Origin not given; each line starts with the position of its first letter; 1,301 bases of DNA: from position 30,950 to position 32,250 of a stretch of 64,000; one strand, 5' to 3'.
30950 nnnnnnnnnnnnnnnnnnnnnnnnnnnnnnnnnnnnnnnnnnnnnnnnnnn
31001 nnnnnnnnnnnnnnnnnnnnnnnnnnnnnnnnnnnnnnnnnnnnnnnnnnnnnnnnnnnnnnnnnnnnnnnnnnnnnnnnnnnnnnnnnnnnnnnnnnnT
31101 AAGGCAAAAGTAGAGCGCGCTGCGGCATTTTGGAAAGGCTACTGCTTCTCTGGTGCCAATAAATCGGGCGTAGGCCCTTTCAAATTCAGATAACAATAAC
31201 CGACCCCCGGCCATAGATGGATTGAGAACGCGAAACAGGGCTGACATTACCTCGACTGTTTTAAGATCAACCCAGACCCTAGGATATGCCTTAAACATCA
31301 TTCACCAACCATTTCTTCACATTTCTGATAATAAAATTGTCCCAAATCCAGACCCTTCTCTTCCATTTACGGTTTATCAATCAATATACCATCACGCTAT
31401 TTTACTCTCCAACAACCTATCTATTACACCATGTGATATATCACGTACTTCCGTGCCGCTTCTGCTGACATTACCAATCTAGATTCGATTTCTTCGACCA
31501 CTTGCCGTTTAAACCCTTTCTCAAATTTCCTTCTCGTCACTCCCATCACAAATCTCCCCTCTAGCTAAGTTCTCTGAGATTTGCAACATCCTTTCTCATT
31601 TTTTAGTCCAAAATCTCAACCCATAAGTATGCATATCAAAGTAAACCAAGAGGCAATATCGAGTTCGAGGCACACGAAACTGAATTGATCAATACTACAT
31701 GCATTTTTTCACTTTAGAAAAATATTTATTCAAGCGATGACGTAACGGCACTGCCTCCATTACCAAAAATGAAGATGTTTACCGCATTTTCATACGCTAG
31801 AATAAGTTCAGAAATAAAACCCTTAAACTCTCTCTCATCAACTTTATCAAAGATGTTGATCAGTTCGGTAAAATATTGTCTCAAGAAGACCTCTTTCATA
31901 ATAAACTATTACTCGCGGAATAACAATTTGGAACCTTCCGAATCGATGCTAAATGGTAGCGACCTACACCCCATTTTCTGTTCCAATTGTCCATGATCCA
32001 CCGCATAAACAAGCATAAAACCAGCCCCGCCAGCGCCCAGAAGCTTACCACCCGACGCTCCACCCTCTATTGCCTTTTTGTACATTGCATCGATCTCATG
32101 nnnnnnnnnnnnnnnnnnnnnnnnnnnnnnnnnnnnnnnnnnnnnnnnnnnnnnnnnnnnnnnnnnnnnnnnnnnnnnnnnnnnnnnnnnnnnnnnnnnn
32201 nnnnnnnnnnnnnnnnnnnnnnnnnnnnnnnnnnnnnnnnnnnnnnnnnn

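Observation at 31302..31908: Scar region: IS3-family orfA stub plus truncated gmhA directly downstream of hddA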

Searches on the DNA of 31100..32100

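Call 66: search_rna_families(source=window, start=31100, end=32100, threshold=evalue, max_evalue=1)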
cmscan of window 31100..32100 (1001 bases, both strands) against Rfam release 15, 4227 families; matches with E-value up to 1: 0.
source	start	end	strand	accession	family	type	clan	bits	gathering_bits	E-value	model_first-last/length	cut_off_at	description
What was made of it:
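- Tried and rejected: Rfam gave no match at E<=1 (call 66).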
